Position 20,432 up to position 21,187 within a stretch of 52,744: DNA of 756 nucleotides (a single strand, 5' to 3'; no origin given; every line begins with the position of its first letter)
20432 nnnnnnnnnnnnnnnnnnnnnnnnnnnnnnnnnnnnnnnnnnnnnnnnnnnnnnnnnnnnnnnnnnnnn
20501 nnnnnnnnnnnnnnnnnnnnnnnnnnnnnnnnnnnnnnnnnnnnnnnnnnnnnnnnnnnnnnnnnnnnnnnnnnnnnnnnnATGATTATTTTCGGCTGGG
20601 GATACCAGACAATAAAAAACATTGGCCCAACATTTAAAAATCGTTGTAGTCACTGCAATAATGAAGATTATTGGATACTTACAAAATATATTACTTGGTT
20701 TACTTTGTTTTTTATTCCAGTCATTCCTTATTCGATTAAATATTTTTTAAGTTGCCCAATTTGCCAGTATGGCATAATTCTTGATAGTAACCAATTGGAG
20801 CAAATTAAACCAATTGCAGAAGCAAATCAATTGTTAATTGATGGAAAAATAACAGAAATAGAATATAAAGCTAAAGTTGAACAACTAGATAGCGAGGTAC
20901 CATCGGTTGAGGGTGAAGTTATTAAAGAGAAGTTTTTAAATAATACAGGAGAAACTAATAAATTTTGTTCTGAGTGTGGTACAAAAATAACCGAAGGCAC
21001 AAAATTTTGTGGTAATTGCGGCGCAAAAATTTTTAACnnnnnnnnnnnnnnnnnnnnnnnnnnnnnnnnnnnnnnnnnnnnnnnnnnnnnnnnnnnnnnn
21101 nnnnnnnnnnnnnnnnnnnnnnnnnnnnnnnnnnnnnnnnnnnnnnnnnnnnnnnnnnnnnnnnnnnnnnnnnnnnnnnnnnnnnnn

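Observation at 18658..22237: Co-directional cassette of five zinc-ribbon/TM proteins with swapped output modules, on an integrated island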

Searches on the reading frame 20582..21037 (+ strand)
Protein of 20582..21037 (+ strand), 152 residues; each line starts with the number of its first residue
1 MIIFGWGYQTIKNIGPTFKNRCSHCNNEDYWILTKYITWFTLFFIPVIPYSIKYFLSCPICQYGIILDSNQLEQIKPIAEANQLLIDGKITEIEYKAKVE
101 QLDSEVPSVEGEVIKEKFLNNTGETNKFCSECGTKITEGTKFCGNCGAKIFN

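Call 6: search_protein_families(library=pfam, proteins=[window:20582-21037:+], max_evalue=1)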
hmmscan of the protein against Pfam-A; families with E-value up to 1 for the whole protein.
window:20582-21037:+ (152 aa): 12 families
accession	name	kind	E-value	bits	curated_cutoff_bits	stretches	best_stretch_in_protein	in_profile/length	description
PF17032.10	Zn_ribbon_15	-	8.8e-14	52.5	28.9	1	21-147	2-73/73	zinc-ribbon family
PF13240.11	Zn_Ribbon_1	-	3.2e-08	33.5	25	1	128-149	1-22/23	zinc-ribbon domain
PF13248.11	Zn_ribbon_3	-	6.5e-06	25.9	27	1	129-150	5-26/26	zinc-ribbon domain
PF12773.13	DZR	-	2.8e-05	24.6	27.3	1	128-147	26-45/45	Double zinc ribbon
PF09297.16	Zn_ribbon_NUD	-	0.00067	19.7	24.8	2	125-135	2-12/32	NADH pyrophosphatase zinc ribbon domain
PF24463.1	DUF7577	-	0.029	14.4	28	1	129-148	5-24/27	Domain of unknown function (DUF7577)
PF18912.6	DZR_2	-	0.11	12.8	27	1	127-147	22-43/56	Double zinc ribbon domain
PF07282.18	Cas12f1-like_TNB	-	0.21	12.2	26.3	1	123-149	26-49/60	Cas12f1-like, TNB domain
PF04828.22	GFA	-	0.28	11.7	24.3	1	105-138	48-83/115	Glutathione-dependent formaldehyde-activating enzyme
PF14803.11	Zn_ribbon_Nudix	-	0.36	11.2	25.6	1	127-137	1-11/34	Nudix N-terminal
PF08271.17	Zn_Ribbon_TF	-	0.41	10.7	29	1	118-138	11-31/43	TFIIB zinc-binding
PF13920.12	zf-C3HC4_3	-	0.88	9.9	27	0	128-150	25-46/49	Zinc finger, C3HC4 type (RING finger)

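Call 7: search_protein_families(library=ncbifam, proteins=[window:20582-21037:+], max_evalue=1)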
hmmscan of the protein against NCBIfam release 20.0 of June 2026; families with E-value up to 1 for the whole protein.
window:20582-21037:+ (152 aa): 8 families
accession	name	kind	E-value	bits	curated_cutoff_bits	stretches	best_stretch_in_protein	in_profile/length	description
NF045510.1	4Cys_prefix_kin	domain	0.038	14.2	24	1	124-135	14-25/26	4-Cys prefix domain-containing protein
NF008243.0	PRK11019.1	equivalog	0.073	13.5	96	1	97-139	10-49/88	DksA/TraR family C4-type zinc finger protein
NF005651.0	PRK07418.1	subfamily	0.084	11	942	1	122-150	589-617/617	acetolactate synthase large subunit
NF051898.1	MBSP1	equivalog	0.094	12.2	320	1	73-147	6-71/289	biosurfactant protein 1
NF009143.0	PRK12495.1-4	equivalog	0.1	12.8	372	1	109-147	25-65/244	hypothetical protein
TIGR01180.1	aman2_put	subfamily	0.11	10.5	249.55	1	18-83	641-707/749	GH92 family glycosyl hydrolase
NF009142.0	PRK12495.1-3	equivalog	0.12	12.6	377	1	111-148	27-66/261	hypothetical protein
NF049953.1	ribbon_DG_selen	exception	0.33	10.9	130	1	121-149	142-170/172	zinc ribbon-containing (seleno)protein DG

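Call 45: find_homologous_proteins(query=window:20582-21037:+, max_evalue=0.001)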
Query window:20582-21037:+ (152 aa): 281 proteins with E <= 0.001 among 291 candidates; the best 120 are listed.
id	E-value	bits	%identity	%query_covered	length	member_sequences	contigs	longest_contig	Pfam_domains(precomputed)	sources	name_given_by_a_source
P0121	2.5e-100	351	100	100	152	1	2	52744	PF13240.12,PF17032.11,PF13248.12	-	-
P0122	8.7e-90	317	91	100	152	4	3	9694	PF13240.12,PF12773.14,PF17032.11,PF13248.12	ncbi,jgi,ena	-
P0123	7.0e-89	314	89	100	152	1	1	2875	PF13240.12,PF12773.14,PF17032.11,PF13248.12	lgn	-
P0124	2.3e-88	312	89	100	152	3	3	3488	PF13240.12,PF12773.14,PF17032.11,PF13248.12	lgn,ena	-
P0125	1.8e-86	306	87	99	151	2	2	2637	PF13240.12,PF12773.14,PF17032.11,PF13248.12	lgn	-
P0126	1.0e-82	294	85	100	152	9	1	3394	PF13240.12,PF12773.14,PF17032.11,PF13248.12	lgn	-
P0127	2.2e-81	290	83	100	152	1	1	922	PF13240.12,PF12773.14,PF17032.11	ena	-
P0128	4.0e-80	285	82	100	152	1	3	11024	PF17032.11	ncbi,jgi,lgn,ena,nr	ncbi:MAG: zinc ribbon domain-containing protein [Candidatus Cloacimonetes bacterium]|jgi:hypothetica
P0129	9.2e-77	274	77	100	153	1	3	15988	PF13240.12,PF12773.14,PF17032.11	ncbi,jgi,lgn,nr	ncbi:MAG: zinc-ribbon domain-containing protein [Planctomycetes bacterium]|jgi:hypothetical protein|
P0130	3.6e-76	273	76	100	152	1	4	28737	PF13240.12,PF17032.11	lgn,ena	-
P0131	2.5e-73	263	74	100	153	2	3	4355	PF13240.12,PF12773.14,PF17032.11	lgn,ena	-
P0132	1.0e-70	255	70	99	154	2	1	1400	PF13240.12,PF12773.14,PF17032.11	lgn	-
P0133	1.4e-70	254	72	99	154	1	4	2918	PF13240.12,PF17032.11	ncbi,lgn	-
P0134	2.0e-68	247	70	99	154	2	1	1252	PF17032.11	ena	-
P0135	7.5e-68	246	69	99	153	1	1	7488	PF13240.12,PF17032.11,PF13248.12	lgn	-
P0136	1.0e-67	245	68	99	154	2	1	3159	PF13240.12,PF17032.11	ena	-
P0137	1.7e-67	244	68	99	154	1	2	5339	PF12773.14,PF17032.11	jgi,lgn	-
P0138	4.5e-67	243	67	99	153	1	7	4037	PF13240.12,PF12773.14,PF17032.11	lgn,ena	-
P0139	6.9e-67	242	70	99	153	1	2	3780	PF13240.12,PF17032.11,PF13248.12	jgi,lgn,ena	-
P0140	9.5e-67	242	69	100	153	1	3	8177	PF17032.11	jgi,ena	jgi:hypothetical protein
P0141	2.7e-66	240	67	98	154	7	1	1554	PF13240.12,PF12773.14,PF17032.11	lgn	-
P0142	3.9e-65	237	68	97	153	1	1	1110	PF17032.11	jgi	jgi:zinc-ribbon family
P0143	4.5e-65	236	67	98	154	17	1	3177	PF13240.12,PF17032.11,PF13248.12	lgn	-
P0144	1.5e-64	235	68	100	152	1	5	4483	PF17032.11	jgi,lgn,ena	-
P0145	5.9e-64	233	64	99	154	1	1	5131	PF17032.11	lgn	-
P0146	1.4e-63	232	64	99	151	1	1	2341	PF13240.12,PF12773.14,PF17032.11,PF13248.12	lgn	-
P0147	1.8e-63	231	64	99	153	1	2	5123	PF17032.11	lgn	-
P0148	4.1e-63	230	66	99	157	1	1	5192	PF13240.12,PF17032.11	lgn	-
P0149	6.0e-63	230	64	99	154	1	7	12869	PF17032.11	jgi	jgi:hypothetical protein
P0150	6.1e-63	230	62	99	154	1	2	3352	PF13240.12,PF12773.14,PF17032.11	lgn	-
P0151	2.4e-62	228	63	99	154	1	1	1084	PF12773.14,PF17032.11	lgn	-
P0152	3.3e-62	227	63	99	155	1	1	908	PF13240.12,PF12773.14,PF17032.11,PF13248.12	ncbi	-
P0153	4.3e-62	227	64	99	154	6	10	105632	PF17032.11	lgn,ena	-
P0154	7.5e-62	226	62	99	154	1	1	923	PF17032.11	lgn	-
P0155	2.9e-61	224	63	99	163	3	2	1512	PF13240.12,PF17032.11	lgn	-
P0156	3.9e-61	224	64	99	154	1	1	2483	PF13240.12,PF17032.11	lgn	-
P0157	4.4e-61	224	65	93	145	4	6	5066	PF13240.12,PF12773.14,PF17032.11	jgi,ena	-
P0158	8.5e-61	223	64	99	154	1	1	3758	PF13240.12,PF17032.11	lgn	-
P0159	1.8e-60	222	62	99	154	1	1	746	PF17032.11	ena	-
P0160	1.6e-59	218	61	97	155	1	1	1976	PF13240.12,PF17032.11,PF13248.12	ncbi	-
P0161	1.6e-59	218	63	99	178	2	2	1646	PF13240.12,PF12773.14,PF17032.11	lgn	-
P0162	1.9e-59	218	60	97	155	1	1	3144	PF13240.12,PF17032.11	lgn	-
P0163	2.9e-59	218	61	99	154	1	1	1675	PF13240.12,PF12773.14,PF17032.11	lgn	-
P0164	3.3e-59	217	60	99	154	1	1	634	PF17032.11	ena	-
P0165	1.1e-58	216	60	99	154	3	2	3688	PF17032.11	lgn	-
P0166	1.1e-58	216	60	99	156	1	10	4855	PF17032.11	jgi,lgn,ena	-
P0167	1.2e-58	216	58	100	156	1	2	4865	PF17032.11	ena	-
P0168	1.6e-58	215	60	100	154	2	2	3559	PF12773.14,PF17032.11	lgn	-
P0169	1.7e-58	215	58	99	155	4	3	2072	PF13240.12,PF12773.14,PF17032.11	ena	-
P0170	4.0e-58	214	59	99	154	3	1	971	PF12773.14,PF17032.11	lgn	-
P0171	5.7e-58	213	59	99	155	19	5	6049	PF12773.14,PF17032.11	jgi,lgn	jgi:hypothetical protein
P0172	1.1e-57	212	59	98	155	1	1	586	PF12773.14,PF17032.11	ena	-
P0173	1.2e-57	212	59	100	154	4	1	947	PF12773.14,PF17032.11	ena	-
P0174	1.8e-57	212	60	99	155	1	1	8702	PF12773.14,PF17032.11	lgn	-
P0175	2.2e-57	211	59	99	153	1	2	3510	PF17032.11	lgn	-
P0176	2.5e-57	211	59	99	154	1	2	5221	PF13240.12,PF17032.11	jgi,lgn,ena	-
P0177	2.8e-57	211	57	99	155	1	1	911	PF13240.12,PF12773.14,PF17032.11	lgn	-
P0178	3.1e-57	211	59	99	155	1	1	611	PF12773.14,PF17032.11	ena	-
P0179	3.1e-57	211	57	98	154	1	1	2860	PF17032.11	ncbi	-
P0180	3.4e-57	211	61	99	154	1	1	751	PF13240.12,PF17032.11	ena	-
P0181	3.8e-57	211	59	100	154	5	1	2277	PF12773.14,PF17032.11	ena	-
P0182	4.6e-57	210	59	99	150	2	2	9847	PF12773.14,PF17032.11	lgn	-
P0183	7.2e-57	210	57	99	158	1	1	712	PF13240.12,PF12773.14,PF17032.11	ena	-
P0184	8.2e-57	210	56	99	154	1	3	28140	PF12773.14,PF17032.11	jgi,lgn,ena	-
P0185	9.1e-57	209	58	99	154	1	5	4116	PF13240.12,PF12773.14,PF17032.11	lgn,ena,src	-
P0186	1.2e-56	209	56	97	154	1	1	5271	PF13240.12,PF12773.14,PF17032.11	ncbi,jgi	jgi:hypothetical protein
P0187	1.6e-56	209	61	97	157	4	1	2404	PF12773.14,PF17032.11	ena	-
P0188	1.7e-56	209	57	99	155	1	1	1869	PF13240.12,PF12773.14,PF17032.11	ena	-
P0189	2.0e-56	208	59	97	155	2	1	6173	PF17032.11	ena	-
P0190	2.3e-56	208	59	99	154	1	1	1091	PF13240.12,PF17032.11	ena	-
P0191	2.3e-56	208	56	100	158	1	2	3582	PF17032.11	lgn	-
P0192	3.2e-56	208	59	99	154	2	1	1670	PF17032.11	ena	-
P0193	4.5e-56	207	57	98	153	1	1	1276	PF17032.11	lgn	-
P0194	5.6e-56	207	63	98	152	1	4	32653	PF17032.11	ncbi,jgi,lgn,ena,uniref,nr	ncbi:hypothetical protein BK005_01925 [bacterium CG10_37_50]|uniref:Zinc-ribbon 15 domain-containing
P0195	8.9e-56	206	56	99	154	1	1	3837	PF17032.11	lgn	-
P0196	9.7e-56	206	58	99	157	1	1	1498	PF17032.11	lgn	-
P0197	9.8e-56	206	57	98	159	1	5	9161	PF17032.11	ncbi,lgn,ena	-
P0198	1.1e-55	206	55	99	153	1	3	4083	PF13240.12,PF12773.14,PF17032.11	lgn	-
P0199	1.3e-55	206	59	99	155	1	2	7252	PF13240.12,PF12773.14,PF17032.11,PF13248.12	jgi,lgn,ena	-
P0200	1.9e-55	205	56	100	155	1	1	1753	PF17032.11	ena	-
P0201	2.3e-55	205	58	99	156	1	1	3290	PF13240.12,PF17032.11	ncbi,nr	ncbi:MAG: zinc-ribbon domain-containing protein [Bacteroidales bacterium]|nr:zinc-ribbon domain-cont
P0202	2.6e-55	205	57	98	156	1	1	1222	PF13240.12,PF17032.11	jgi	-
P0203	3.2e-55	204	56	98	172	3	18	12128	PF13240.12,PF17032.11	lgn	-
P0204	4.7e-55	204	58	99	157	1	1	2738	PF13240.12,PF17032.11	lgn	-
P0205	8.0e-55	203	58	100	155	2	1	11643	PF17032.11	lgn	-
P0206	8.2e-55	203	58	98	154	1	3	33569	PF17032.11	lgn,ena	-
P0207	8.4e-55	203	58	99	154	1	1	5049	PF13240.12,PF17032.11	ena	-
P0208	1.7e-54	202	57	100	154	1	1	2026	PF17032.11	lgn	-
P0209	2.2e-54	202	61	99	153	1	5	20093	PF13240.12,PF12773.14,PF17032.11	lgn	-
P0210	2.3e-54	202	61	99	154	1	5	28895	PF13240.12,PF12773.14,PF17032.11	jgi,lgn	-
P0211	2.8e-54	201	55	100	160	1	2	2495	PF12773.14,PF17032.11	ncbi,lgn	-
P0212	2.9e-54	201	54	99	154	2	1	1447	PF13240.12,PF12773.14,PF17032.11,PF24460.2,PF13248.12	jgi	jgi:hypothetical protein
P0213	3.5e-54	201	56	99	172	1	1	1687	PF17032.11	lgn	-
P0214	3.9e-54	201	58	99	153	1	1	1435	PF13240.12,PF17032.11,PF13248.12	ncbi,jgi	jgi:hypothetical protein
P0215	6.0e-54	200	58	99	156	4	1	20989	PF13240.12,PF17032.11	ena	-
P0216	6.5e-54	200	57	99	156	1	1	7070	PF13240.12,PF17032.11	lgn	-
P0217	7.7e-54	200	56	97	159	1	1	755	PF17032.11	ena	-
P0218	8.7e-54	200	59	99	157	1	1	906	PF13240.12,PF17032.11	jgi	-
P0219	9.4e-54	200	56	99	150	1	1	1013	PF17032.11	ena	-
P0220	1.6e-53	199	53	98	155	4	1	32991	PF13240.12,PF17032.11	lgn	-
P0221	1.7e-53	199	57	99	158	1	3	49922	PF17032.11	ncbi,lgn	-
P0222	2.2e-53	198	55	99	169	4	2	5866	PF17032.11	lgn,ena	-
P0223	2.3e-53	198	84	64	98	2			PF17032.11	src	-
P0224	2.4e-53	198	58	99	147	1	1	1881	PF17032.11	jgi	jgi:hypothetical protein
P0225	2.4e-53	198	57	99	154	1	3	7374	PF13240.12,PF12773.14,PF17032.11,PF13248.12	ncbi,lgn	-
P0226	2.9e-53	198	54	99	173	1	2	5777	PF13240.12,PF12773.14,PF17032.11,PF13248.12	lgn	-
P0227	3.3e-53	198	55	98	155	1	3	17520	PF17032.11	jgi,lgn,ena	-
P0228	3.3e-53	198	54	99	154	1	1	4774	PF13240.12,PF12773.14,PF17032.11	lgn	-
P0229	4.9e-53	197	54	99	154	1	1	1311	PF12773.14,PF17032.11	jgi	jgi:hypothetical protein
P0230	5.1e-53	197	57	98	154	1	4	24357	PF13240.12,PF12773.14,PF17032.11,PF13248.12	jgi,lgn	jgi:predicted nucleic acid-binding Zn ribbon protein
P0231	9.5e-53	196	55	99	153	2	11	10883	PF17032.11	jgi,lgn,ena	-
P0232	9.5e-53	196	53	99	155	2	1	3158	PF17032.11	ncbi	-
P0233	1.0e-52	196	54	99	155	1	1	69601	PF17032.11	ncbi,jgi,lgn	ncbi:MAG: hypothetical protein RLY66_431 [Candidatus Parcubacteria bacterium]|jgi:hypothetical prote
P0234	1.2e-52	196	56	97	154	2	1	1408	PF13240.12,PF12773.14,PF17032.11,PF13248.12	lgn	-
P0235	1.4e-52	196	56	99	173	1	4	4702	PF13240.12,PF17032.11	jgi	jgi:hypothetical protein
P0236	2.0e-52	195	58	97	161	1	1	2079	PF12773.14,PF17032.11,PF13248.12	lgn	-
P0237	3.3e-52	195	57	99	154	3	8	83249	PF13240.12,PF17032.11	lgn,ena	-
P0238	4.5e-52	194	56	93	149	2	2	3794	PF12773.14,PF17032.11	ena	-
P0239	8.0e-52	193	58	99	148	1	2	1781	PF17032.11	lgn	-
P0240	8.3e-52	193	57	97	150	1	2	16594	PF12773.14,PF17032.11,PF13248.12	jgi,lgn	jgi:hypothetical protein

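Call 52: predict_structure(alignment_id=A2)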
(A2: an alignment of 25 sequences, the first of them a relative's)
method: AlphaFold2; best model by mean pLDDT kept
length: 152 residues; sequences in the alignment: 25
mean_pLDDT: 72.2   pTM: 0.52
mean pLDDT of the five models: 72.2, 65.1, 64.4, 60.7, 47.8
residues with pLDDT >= 90: 7; 70-90: 92; 50-70: 31; < 50: 22
segments of 3 or more residues with pLDDT < 50: 105-124
pLDDT, mean of each block of 10 residues (from residue 1): 63 86 86 87 71 88 86 84 82 76 48 34 53 69 72 60
secondary structure, 60 per line:
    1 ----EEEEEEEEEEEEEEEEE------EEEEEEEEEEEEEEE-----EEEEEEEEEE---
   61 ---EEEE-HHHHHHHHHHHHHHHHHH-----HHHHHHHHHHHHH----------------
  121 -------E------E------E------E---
elements in order: E5-21 E28-42 E48-57 E64-67 H69-86 H92-104

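Call 55: fold_search(model_id=the predicted structure, library=pdb)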
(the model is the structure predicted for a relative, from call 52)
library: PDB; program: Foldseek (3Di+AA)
matches with E <= 10: 387; with E <= 0.001: 0
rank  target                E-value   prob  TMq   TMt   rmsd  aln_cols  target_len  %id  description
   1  9i9z_B                3.5e-01  0.25  0.19  0.20  16.9       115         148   11  LpDE from Escherichia coli (released 2025-12-10)
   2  9q8n_B                4.6e-01  0.21  0.21  0.21  17.4       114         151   10  Cryo-EM structure of Shigella flexneri LptDE bound by a Bicyclic peptide molecule (Compound 16) (released 2025-10-15)
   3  9i97_B                4.9e-01  0.23  0.21  0.21  17.2       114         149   10  Cryo-EM structure of Shigella flexneri LptDE in complex with a Bicyclic Peptide binder (Compound 12) (released 2025-10-15)
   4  8rjw_D                5.2e-01  0.15  0.22  0.19  15.6       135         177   12  Human RAD52 open ring - ssDNA complex (released 2024-04-24)
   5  7c8z_B                5.5e-01  0.87  0.28  0.27   4.3        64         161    9  Crystal structure of salicylate 5-hydroxylase NagGH (a Rieske non-heme iron-dependent monooxgenase) (released 2021-01-06)
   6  5iv8_D                5.5e-01  0.12  0.16  0.16  15.4       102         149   12  The LPS Transporter LptDE from Klebsiella pneumoniae, core complex (released 2016-05-18)
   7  8q86_G                5.8e-01  0.30  0.27  0.22  14.2       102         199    2  Trimer of the dimeric SaPI2 Stl transcriptional regulator (released 2025-03-05)
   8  9i94_B                5.8e-01  0.13  0.17  0.17  16.6       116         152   12  Cryo-EM structure of Shigella flexneri LptDE bound by a Bicyclic peptide molecule (Compound 3) (released 2025-10-15)
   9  4q35_B                6.1e-01  0.33  0.23  0.23  14.2       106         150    8  Structure of a membrane protein (released 2014-06-25)
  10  8rjw_C                6.1e-01  0.18  0.22  0.21  12.7       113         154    9  Human RAD52 open ring - ssDNA complex (released 2024-04-24)
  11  5ixm_B                6.1e-01  0.10  0.13  0.14  15.6       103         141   10  The LPS Transporter LptDE from Yersinia pestis, core complex (released 2016-05-18)
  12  4nhr                  7.3e-01  0.08  0.14  0.15  18.3       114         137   12  Crystal structure of the outer membrane lipopolysaccharide transport protein LptE (RlpB) (released 2014-07-16)
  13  9rpt_B                7.7e-01  0.16  0.19  0.20  16.0       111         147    9  Cryo-EM structure of the open state of Shigella flexneri LptDE bound by the RBP of Oekolampad phage (released 2025-12-10)
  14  5iv9_B                7.7e-01  0.11  0.17  0.17  13.7        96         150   10  The LPS Transporter LptDE from Klebsiella pneumoniae, full-length (released 2016-05-18)
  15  8rj3_I                8.2e-01  0.16  0.20  0.30  12.8        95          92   12  Human RAD52 open ring conformation (released 2024-04-24)
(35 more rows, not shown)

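Call 63: search_protein_families(library=padloc, proteins=[window:20582-21037:+], max_evalue=0.01)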
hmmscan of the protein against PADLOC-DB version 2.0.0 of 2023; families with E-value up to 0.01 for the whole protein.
window:20582-21037:+ (152 aa): 0 families

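Call 64: search_protein_families(library=phrogs, proteins=[window:20582-21037:+], max_evalue=0.01)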
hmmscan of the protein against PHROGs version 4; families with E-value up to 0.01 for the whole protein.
window:20582-21037:+ (152 aa): 3 families
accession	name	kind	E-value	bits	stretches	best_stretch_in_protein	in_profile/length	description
phrog_2546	-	unknown function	4.9e-05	24.6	1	128-150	2-24/180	-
phrog_27136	-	unknown function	0.0011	19.6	0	127-150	2-24/224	-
phrog_10714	-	unknown function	0.0087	17.3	1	122-150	69-99/109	-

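Call 80: search_protein_representatives(alignment_id=A2)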
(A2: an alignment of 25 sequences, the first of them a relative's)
Query: 25 sequences, 154 profile positions. Proteins with E-value up to 0.001 (for the whole library): 5715; up to 1e-10: 855; up to 1e-30: 39. The best 150 are listed.
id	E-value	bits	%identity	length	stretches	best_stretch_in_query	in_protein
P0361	2.4e-71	255.2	-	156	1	2-152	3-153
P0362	8.0e-62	224.3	-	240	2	1-110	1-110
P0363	1.1e-60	220.6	-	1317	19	92-152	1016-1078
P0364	5.5e-57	208.6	-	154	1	1-151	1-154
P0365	1.7e-54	200.5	-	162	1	1-153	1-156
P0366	4.1e-54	199.3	-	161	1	1-150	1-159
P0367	9.4e-51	188.4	-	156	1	1-151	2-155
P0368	1.3e-46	174.9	-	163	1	1-151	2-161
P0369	2.2e-46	174.2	-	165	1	2-151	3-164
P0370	9.5e-43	162.4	-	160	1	1-153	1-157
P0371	1.2e-41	158.7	-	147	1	1-151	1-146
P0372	3.9e-41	157.1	-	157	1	2-151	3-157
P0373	5.7e-41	156.6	-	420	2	1-106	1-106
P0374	8.9e-40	152.7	-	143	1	1-101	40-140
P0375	1.8e-39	151.7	-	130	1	1-104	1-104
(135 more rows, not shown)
